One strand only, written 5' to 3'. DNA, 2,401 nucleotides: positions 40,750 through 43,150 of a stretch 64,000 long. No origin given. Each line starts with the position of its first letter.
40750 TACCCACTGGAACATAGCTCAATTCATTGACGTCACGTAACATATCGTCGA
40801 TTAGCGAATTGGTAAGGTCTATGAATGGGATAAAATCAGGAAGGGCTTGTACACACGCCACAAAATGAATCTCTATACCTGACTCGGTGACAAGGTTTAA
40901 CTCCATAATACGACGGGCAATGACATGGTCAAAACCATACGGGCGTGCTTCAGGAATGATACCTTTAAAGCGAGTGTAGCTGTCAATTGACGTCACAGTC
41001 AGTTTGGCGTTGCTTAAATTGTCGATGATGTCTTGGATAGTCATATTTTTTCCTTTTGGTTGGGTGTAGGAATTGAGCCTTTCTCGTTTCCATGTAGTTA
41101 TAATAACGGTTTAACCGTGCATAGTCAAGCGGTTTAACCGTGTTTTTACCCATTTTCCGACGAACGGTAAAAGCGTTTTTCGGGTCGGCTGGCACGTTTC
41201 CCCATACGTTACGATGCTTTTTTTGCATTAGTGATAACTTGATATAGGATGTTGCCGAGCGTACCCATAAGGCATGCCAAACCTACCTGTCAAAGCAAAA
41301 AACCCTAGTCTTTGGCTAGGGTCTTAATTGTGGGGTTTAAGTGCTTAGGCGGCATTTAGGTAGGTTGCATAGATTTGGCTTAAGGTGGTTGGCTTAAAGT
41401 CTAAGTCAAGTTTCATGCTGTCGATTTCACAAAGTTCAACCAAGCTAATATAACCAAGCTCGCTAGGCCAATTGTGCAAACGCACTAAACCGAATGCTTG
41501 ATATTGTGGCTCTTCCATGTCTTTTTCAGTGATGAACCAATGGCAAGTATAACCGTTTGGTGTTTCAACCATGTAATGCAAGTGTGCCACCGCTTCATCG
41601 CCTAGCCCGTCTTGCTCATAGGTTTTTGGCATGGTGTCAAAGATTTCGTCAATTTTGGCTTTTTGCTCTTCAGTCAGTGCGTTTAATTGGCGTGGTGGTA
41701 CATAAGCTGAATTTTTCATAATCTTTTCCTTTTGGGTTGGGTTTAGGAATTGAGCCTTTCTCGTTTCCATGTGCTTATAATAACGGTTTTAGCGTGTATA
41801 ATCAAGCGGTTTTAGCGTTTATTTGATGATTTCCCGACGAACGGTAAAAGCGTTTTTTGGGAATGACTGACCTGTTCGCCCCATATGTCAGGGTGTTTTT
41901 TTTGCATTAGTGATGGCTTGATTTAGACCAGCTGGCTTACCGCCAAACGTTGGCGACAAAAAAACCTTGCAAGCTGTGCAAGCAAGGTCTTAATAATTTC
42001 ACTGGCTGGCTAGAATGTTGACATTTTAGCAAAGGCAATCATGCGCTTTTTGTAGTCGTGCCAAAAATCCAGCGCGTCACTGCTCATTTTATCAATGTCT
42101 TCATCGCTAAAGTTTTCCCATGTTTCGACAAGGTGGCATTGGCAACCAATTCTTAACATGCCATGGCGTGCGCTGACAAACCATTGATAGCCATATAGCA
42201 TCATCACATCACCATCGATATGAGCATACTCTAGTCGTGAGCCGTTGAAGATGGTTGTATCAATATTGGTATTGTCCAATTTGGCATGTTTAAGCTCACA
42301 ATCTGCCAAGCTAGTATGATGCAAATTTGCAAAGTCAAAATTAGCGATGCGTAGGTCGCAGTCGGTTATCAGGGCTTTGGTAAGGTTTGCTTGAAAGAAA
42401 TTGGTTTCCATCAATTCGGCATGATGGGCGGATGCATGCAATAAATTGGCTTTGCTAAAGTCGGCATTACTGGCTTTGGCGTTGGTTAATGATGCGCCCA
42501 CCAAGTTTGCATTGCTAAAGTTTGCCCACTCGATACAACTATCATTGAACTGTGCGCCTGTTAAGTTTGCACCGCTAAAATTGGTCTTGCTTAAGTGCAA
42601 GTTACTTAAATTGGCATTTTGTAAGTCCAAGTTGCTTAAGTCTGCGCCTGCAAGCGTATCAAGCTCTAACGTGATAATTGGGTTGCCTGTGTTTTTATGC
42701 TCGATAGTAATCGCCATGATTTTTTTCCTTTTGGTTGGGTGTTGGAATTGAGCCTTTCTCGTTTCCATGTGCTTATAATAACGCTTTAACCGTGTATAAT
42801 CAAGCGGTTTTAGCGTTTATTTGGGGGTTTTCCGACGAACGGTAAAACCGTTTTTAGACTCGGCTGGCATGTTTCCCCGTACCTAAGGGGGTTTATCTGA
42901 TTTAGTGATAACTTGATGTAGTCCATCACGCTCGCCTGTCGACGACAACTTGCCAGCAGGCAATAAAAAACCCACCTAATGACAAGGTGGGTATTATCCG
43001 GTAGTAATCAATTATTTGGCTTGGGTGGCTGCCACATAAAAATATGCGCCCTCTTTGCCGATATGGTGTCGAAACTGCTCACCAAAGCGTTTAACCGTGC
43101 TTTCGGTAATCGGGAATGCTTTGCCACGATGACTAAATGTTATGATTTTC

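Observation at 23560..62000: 38-kb array of about 47 co-oriented genes, each an insulated unit behind a near-identical 200-300 bp promoter/leader module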

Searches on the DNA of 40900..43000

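Call 80: search_rna_families(source=window, start=40900, end=43000, threshold=evalue, max_evalue=1)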
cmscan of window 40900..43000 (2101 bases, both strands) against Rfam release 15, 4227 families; matches with E-value up to 1: 1.
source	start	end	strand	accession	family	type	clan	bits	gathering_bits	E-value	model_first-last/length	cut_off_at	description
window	42962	43000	-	RF02837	anti-hemB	Gene; sRNA;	-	17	49.5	0.77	46-81/81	5'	Burkholderia RNA 7 (anti-hemB)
